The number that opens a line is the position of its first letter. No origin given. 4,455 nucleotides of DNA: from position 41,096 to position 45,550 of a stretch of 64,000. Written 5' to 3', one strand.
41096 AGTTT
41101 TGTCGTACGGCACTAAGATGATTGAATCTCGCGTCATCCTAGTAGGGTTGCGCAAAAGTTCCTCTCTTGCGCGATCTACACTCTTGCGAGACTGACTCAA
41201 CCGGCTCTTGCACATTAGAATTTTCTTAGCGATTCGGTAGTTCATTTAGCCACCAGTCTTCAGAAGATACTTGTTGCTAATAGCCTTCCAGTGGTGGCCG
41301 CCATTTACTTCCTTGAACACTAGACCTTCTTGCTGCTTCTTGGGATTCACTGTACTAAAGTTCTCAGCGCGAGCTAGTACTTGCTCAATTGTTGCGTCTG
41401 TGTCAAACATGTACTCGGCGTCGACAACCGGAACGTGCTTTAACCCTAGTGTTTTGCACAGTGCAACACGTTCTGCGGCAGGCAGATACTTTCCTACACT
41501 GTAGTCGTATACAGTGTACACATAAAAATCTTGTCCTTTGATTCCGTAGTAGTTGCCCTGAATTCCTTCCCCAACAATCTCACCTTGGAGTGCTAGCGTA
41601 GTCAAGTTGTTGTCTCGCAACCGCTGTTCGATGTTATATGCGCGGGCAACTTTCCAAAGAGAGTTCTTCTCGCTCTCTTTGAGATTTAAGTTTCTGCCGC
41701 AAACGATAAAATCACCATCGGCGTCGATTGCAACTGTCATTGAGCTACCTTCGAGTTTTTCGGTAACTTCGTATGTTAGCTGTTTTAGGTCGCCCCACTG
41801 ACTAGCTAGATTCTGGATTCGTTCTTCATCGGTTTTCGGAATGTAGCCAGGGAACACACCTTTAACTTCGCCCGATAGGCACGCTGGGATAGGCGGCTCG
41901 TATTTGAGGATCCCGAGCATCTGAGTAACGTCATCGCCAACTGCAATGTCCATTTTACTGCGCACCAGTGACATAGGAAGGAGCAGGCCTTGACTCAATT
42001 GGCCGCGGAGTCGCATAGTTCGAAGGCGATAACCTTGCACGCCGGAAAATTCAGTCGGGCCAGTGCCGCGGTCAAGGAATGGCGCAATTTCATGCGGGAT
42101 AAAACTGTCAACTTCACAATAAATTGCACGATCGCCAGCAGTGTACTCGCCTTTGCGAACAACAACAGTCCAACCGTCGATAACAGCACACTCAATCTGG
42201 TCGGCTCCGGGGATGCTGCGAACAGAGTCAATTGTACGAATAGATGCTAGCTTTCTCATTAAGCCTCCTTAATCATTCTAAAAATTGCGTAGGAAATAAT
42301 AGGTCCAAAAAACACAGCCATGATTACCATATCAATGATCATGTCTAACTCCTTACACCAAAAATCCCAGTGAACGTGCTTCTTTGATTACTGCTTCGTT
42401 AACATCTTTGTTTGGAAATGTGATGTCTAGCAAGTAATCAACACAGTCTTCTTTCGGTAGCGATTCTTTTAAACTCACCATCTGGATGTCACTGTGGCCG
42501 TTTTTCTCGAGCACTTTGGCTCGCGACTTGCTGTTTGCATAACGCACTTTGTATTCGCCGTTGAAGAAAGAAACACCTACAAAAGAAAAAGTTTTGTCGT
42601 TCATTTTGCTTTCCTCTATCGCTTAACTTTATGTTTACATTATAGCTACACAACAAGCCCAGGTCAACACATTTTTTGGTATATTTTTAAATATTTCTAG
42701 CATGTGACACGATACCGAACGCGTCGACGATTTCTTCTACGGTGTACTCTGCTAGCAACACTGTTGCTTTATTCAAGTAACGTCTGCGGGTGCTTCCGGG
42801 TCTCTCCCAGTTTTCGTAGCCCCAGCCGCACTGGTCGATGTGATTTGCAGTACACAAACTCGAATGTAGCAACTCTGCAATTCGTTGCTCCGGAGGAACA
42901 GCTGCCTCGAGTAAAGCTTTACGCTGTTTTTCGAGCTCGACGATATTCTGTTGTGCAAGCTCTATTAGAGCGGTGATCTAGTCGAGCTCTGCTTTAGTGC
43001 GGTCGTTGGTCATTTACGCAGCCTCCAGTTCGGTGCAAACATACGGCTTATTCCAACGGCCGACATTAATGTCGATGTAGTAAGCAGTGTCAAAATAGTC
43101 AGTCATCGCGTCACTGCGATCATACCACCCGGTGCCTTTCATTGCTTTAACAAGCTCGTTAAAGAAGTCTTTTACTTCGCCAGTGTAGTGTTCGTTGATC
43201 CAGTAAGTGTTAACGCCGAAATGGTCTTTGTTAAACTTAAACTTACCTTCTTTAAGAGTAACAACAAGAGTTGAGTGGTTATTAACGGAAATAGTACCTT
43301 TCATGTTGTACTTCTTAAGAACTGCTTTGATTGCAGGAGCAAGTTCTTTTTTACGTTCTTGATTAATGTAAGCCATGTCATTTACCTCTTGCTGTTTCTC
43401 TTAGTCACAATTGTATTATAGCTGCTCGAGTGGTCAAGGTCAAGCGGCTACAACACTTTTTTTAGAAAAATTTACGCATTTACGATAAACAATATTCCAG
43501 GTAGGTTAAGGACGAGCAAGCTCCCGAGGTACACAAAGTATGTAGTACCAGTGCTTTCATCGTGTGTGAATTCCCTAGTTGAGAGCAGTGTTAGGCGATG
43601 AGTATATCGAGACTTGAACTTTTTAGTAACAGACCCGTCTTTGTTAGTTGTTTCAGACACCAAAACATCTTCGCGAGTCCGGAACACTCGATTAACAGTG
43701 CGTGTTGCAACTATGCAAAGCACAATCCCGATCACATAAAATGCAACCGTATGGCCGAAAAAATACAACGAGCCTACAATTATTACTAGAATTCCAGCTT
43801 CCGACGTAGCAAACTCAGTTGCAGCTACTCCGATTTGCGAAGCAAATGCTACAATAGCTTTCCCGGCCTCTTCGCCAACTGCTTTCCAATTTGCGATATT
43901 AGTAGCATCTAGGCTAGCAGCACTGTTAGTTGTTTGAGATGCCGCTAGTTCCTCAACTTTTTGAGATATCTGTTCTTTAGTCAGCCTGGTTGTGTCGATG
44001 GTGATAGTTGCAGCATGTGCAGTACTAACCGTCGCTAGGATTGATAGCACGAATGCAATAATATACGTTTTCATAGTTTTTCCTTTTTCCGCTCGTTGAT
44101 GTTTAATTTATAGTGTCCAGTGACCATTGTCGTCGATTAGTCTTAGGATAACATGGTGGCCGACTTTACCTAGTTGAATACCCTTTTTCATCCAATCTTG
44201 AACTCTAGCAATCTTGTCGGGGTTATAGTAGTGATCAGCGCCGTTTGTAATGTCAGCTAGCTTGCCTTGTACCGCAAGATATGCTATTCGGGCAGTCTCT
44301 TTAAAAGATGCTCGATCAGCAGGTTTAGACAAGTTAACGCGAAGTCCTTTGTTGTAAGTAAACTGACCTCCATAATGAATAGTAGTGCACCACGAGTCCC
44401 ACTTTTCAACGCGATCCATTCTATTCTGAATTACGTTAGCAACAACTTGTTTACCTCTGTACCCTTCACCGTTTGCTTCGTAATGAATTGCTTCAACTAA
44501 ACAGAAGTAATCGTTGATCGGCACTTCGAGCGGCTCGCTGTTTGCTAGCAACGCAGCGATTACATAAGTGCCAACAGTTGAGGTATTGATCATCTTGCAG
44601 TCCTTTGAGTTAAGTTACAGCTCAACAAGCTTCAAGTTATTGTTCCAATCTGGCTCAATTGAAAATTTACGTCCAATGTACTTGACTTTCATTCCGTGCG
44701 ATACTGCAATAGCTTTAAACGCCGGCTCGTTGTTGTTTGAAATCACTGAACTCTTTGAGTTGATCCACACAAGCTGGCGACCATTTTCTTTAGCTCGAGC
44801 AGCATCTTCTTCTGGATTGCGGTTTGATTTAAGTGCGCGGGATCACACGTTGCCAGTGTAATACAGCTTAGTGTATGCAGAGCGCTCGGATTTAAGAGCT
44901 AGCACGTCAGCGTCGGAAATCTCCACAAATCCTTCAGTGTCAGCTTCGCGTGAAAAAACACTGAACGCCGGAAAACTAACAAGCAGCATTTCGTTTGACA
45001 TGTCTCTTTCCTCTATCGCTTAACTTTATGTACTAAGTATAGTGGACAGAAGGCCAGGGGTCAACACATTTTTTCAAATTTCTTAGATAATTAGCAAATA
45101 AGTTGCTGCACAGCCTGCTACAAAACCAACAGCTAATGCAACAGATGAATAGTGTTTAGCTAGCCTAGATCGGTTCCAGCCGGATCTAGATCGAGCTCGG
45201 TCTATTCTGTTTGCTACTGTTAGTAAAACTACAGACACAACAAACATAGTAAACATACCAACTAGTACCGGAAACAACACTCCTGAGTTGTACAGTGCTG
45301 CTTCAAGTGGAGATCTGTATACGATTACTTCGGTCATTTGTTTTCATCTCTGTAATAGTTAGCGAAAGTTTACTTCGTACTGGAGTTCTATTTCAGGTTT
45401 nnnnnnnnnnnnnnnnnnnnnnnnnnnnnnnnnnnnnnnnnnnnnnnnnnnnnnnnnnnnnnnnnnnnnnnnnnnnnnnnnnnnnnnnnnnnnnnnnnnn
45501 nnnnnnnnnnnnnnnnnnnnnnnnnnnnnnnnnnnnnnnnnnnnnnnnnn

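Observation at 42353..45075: Duplicated small gene plus promoter/leader cassette; the second copy carries an in-frame TGA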

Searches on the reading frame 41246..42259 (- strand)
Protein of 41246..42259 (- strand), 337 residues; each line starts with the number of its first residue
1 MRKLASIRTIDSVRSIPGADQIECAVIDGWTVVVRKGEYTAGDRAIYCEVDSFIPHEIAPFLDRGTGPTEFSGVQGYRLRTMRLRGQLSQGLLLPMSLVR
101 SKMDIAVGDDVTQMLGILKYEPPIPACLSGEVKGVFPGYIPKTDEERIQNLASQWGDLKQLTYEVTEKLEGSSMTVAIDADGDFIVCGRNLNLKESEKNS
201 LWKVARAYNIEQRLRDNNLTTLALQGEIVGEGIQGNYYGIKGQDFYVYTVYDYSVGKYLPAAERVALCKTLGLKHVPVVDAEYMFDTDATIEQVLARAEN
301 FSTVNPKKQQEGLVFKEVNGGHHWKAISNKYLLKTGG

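Call 11: search_protein_families(library=pfam, proteins=[window:41246-42259:-], max_evalue=0.01)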
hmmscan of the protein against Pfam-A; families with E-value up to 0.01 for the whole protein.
window:41246-42259:- (337 aa): 2 families
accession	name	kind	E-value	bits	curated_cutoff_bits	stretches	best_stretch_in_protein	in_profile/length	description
PF21189.3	PHA02142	-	1.3e-28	99.7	27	1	4-96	1-92/92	PHA02142 OB-fold domain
PF09414.15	RNA_ligase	-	2.7e-27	96.4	27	1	162-320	2-160/171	RNA ligase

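Call 12: search_protein_families(library=phrogs, proteins=[window:41246-42259:-], max_evalue=0.01)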
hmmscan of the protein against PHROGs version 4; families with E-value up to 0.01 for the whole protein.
window:41246-42259:- (337 aa): 2 families
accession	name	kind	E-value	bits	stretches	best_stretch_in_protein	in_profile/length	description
phrog_968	-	DNA, RNA and nucleotide metabolism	8.4e-91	305.9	1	1-336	7-393/398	RNA ligase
phrog_548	-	DNA, RNA and nucleotide metabolism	4.3e-18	66.6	1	153-321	23-216/341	RNA ligase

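Call 13: search_dna_similar(query=window:41246-42259:-, collection=phages, mode=protein, max_rows=15)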
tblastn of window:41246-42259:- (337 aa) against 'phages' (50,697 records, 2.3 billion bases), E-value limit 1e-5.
Records with a match: 348; places in all: 348; records where one place covers at least 80% of the query: 339.
Best place of each record, by identity: <60% 348.
By first word of the organism name: Pseudomonas 219; Aeromonas 44; Erwinia 10; Sinorhizobium 7; uncultured 5; Burkholderia 5; Ralstonia 5; Brevundimonas 5; Salmonella 4; Xanthomonas 4; and 21 more.
By host as written in the record: Pseudomonas aeruginosa 75; Pseudomonas aeruginosa PAO1 26; - 23; Pseudomonas aeruginosa PAK 14; Aeromonas salmonicida 13; Aeromonas hydrophila BIOTECH 10089 11; Pseudomonas sp. 9; Pseudomonas syringae pv. porri LMG 28495 8; and 101 more.
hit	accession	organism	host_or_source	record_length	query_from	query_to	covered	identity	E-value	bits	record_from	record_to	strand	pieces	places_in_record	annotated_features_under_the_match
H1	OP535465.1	Synechococcus phage S-CREM1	Synechococcus sp. CB0101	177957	1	334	99%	48.6%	2e-85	286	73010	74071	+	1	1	RNA ligase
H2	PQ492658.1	Limnohabitans phage DC31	Limnohabitans sp. DCL3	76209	2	335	99%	47.9%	2e-82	278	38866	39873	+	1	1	hypothetical protein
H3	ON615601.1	Synechococcus phage BUCT-ZZ01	Synechococcus elongatus PCC 7942 = ...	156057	2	334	99%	43.0%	4e-70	242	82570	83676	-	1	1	hypothetical protein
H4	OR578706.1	Microcoleus phage My-WqHQDG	river water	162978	1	333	99%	42.1%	3e-60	214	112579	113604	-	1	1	RNA ligase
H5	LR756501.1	uncultured phage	metagenomic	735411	1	336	100%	41.0%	6e-67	233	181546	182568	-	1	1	record has no annotation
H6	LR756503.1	uncultured phage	metagenomic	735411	1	336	100%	41.0%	6e-67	233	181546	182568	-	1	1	record has no annotation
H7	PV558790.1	Variovorax phage V45v66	Variovorax sp. SCN45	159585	1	334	99%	41.0%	1e-56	204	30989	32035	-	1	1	record has no annotation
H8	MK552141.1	Burkholderia phage BcepSauron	Burkholderia cenocepacia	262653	2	336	99%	39.3%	2e-59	211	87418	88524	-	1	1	RNA ligase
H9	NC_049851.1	Burkholderia phage BcepSauron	Burkholderia cenocepacia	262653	2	336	99%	39.3%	2e-59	211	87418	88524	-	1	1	RNA ligase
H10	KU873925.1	Pseudomonas phage pf16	Pseudomonas putida PpG1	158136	2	336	99%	39.2%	6e-57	204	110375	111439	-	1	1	hypothetical protein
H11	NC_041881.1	Pseudomonas phage pf16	Pseudomonas putida PpG1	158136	2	336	99%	39.2%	6e-57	204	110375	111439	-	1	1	RNA ligase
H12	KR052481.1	Sinorhizobium phage phiM19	Sinorhizobium meliloti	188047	2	334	99%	39.3%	1e-54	197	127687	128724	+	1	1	2'-5' RNA ligase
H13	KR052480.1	Sinorhizobium phage phiM7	Sinorhizobium meliloti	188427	2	334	99%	39.3%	1e-54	197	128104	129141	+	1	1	RNA ligase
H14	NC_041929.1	Sinorhizobium phage phiM7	Sinorhizobium meliloti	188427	2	334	99%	39.3%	1e-54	197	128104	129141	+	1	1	RNA ligase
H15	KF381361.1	Sinorhizobium phage phiM12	Sinorhizobium meliloti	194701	2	334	99%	39.3%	1e-54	197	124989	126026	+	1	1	putative RNA ligase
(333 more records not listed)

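Call 62: list_cluster_members(proteins=[window:41249-42259:-, window:44846-45001:-, window:42356-42604:-, window:47097-47252:-])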
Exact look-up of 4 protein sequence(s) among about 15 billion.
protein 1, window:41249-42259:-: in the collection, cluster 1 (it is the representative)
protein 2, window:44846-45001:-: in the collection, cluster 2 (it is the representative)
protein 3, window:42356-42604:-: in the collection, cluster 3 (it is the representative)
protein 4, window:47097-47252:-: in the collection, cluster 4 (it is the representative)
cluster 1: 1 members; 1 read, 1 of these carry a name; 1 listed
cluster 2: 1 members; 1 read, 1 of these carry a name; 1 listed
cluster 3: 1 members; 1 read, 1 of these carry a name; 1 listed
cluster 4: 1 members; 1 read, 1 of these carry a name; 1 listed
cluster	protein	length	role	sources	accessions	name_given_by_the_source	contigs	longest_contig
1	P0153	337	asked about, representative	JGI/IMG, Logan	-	RNA ligase (TIGR02306 family)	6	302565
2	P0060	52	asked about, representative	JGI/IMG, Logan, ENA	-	hypothetical protein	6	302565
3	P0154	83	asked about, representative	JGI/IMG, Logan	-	hypothetical protein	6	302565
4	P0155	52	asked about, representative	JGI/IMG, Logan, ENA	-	hypothetical protein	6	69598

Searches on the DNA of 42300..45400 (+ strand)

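Call 7: search_dna_similar(query=window:42300-45400:+, collection=phages, mode=near, max_rows=40)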
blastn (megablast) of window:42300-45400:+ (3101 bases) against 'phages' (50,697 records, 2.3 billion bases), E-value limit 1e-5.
No match.

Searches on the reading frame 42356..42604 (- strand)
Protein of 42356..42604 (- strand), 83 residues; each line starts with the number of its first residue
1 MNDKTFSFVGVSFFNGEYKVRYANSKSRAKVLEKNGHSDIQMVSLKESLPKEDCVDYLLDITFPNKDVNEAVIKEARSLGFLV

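Call 11: search_protein_families(library=pfam, proteins=[window:42356-42604:-], max_evalue=0.01)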
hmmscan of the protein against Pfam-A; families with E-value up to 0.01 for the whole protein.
seq(83 aa): 0 families

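Call 12: search_protein_families(library=phrogs, proteins=[window:42356-42604:-], max_evalue=0.01)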
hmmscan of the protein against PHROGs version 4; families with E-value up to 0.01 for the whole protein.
seq(83 aa): 0 families

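Call 21: find_related_loci(query=window:42356-42604:-, collection=viral_contigs, flank=5000)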
Query seq(83 aa) (83 aa) in viral_contigs; peptide patterns used: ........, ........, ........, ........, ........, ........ (x = any residue, [..] = any of these).
36 stretches matched a pattern; 10 encode a relative of the query (tblastn E <= 1e-3); 10 distinct loci.
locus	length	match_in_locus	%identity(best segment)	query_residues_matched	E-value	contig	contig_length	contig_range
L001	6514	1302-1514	46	5-72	3e-16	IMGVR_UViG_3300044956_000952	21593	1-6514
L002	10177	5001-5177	47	5-63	6e-16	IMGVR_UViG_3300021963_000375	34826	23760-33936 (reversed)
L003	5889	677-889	46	5-72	6e-15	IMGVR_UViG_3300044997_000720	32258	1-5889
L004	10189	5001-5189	46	5-67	1e-14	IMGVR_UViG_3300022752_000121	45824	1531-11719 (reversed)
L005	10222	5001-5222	43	5-77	2e-14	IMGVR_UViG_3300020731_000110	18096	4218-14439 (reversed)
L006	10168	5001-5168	45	3-58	5e-14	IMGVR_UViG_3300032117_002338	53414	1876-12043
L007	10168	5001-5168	46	3-58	1e-13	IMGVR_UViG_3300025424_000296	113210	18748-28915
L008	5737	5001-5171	44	3-59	3e-13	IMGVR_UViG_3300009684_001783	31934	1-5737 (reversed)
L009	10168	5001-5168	43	3-58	3e-12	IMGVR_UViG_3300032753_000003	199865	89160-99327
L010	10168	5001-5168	43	3-58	6e-11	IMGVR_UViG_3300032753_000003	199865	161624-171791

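Call 96: search_protein_families(library=phrogs, proteins=[window:42356-42604:-], max_evalue=0.1)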
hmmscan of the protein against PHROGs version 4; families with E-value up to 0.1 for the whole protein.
seq(83 aa): 0 families

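Call 107: predict_structure(protein=window:42356-42604:-)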
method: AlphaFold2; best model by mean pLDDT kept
length: 83 residues; sequences in the alignment: 1
mean_pLDDT: 68.8   pTM: 0.57
mean pLDDT of the five models: 68.8, 65.9, 57.5, 56.9, 42.5
residues with pLDDT >= 90: 0; 70-90: 48; 50-70: 20; < 50: 15
segments of 3 or more residues with pLDDT < 50: 65-68, 75-83
pLDDT, mean of each block of 10 residues (from residue 1): 75 74 85 68 83 76 53 47 37
secondary structure, 60 per line:
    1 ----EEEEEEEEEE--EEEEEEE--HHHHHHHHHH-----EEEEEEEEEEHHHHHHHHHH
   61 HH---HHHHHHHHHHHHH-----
elements in order: E5-14 E17-23 H26-35 E41-50 H51-62 H66-78

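Call 109: fold_search(model_id=the predicted structure, library=pdb)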
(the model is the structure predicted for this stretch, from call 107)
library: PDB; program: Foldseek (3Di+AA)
matches with E <= 10: 309; with E <= 0.001: 0
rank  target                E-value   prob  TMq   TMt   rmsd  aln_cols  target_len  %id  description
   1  4z4q_B                1.4e-01  0.97  0.43  0.06   3.1        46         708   15  Quinazolinedione(PD 0305970)-DNA cleavage complex of topoisomerase IV from S. pneumoniae (released 2016-09-14)
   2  3k9f_C                3.1e-01  0.93  0.41  0.16   2.6        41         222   15  Detailed structural insight into the quinolone-DNA cleavage complex of type IIA topoisomerases (released 2009-10-27)
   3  3ksa_C                3.8e-01  0.85  0.40  0.17   3.1        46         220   15  Detailed structural insight into the DNA cleavage complex of type IIA topoisomerases (cleaved form) (released 2010-05-05)
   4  3ksb_C                4.6e-01  0.87  0.39  0.16   2.2        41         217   15  Detailed structural insight into the DNA cleavage complex of type IIA topoisomerases (re-sealed form) (released 2010-05-05)
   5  2xf1                  4.6e-01  0.25  0.31  0.24  11.2        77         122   12  Crystal structure of Plasmodium falciparum actin depolymerization factor 1 (released 2011-06-15)
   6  8pw4_A                6.8e-01  0.09  0.22  0.22  14.1        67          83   15  Protein p6 from bacteriophage phi29, C-terminal delta20 truncated version (released 2024-01-17)
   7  1ln0_B                7.2e-01  0.10  0.27  0.25   8.0        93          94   22  Structure of the Catalytic Domain of Homing Endonuclease I-TevI (released 2002-10-30)
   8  1ln0_A                7.7e-01  0.10  0.27  0.26   7.1        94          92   19  Structure of the Catalytic Domain of Homing Endonuclease I-TevI (released 2002-10-30)
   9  4iaj_C                9.3e-01  0.08  0.24  0.25   9.5        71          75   10  Crystal structure of a conserved domain protein (SP_1775) from Streptococcus pneumoniae TIGR4 at 1.91 A resolution (released 2013-02-06)
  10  9a68_B                9.9e-01  0.80  0.43  0.06   2.3        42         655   12  Integrative model of PARC-PARE by crosslinking MS and deep learning (released 2024-09-18)
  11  2qsd_B                9.9e-01  0.21  0.29  0.19   5.2        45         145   20  Crystal structure of a protein Il1583 from Idiomarina loihiensis (released 2007-08-14)
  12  2qsd_F                9.9e-01  0.21  0.28  0.19   5.3        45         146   20  Crystal structure of a protein Il1583 from Idiomarina loihiensis (released 2007-08-14)
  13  4iaj_B                1.4e+00  0.12  0.32  0.33  10.3        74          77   14  Crystal structure of a conserved domain protein (SP_1775) from Streptococcus pneumoniae TIGR4 at 1.91 A resolution (released 2013-02-06)
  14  2qsd_E                1.5e+00  0.16  0.28  0.19   5.1        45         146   20  Crystal structure of a protein Il1583 from Idiomarina loihiensis (released 2007-08-14)
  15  3l9f_A                1.5e+00  0.04  0.21  0.11  17.2        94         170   18  The Crystal Structure of smu.1604c from Streptococcus mutans UA159 (released 2011-01-05)
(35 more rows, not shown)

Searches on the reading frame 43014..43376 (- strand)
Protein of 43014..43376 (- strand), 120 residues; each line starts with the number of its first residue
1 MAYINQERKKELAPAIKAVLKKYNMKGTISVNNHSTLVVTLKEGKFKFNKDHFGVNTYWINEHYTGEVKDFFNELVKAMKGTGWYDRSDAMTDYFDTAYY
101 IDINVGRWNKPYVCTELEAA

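Call 11: search_protein_families(library=pfam, proteins=[window:43014-43376:-], max_evalue=0.01)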
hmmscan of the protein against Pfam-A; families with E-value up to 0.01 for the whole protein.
window:43014-43376:- (120 aa): 0 families

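Call 12: search_protein_families(library=phrogs, proteins=[window:43014-43376:-], max_evalue=0.01)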
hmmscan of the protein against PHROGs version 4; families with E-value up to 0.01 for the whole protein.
window:43014-43376:- (120 aa): 1 family
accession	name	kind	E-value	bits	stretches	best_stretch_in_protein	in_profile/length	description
phrog_10415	-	unknown function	8.5e-29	101.6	1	1-116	1-128/129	-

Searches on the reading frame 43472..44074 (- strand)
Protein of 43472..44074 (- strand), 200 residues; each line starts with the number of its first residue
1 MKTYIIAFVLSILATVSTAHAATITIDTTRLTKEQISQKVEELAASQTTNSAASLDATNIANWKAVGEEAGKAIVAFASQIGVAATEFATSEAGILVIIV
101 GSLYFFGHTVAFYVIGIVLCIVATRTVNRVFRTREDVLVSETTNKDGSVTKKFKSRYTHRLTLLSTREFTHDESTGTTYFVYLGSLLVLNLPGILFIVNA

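Call 11: search_protein_families(library=pfam, proteins=[window:43472-44074:-], max_evalue=0.01)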
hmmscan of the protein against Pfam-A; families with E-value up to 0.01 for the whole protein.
window:43472-44074:- (200 aa): 0 families

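Call 12: search_protein_families(library=phrogs, proteins=[window:43472-44074:-], max_evalue=0.01)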
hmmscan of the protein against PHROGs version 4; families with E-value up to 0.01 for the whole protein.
window:43472-44074:- (200 aa): 3 families
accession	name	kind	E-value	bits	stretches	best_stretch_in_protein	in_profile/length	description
phrog_19575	-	unknown function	3.5e-08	34.6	1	31-189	40-189/199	-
phrog_33832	-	unknown function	1.1e-05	26.1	1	34-122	37-122/179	-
phrog_33894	-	unknown function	0.0046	16.5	1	33-123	557-646/727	-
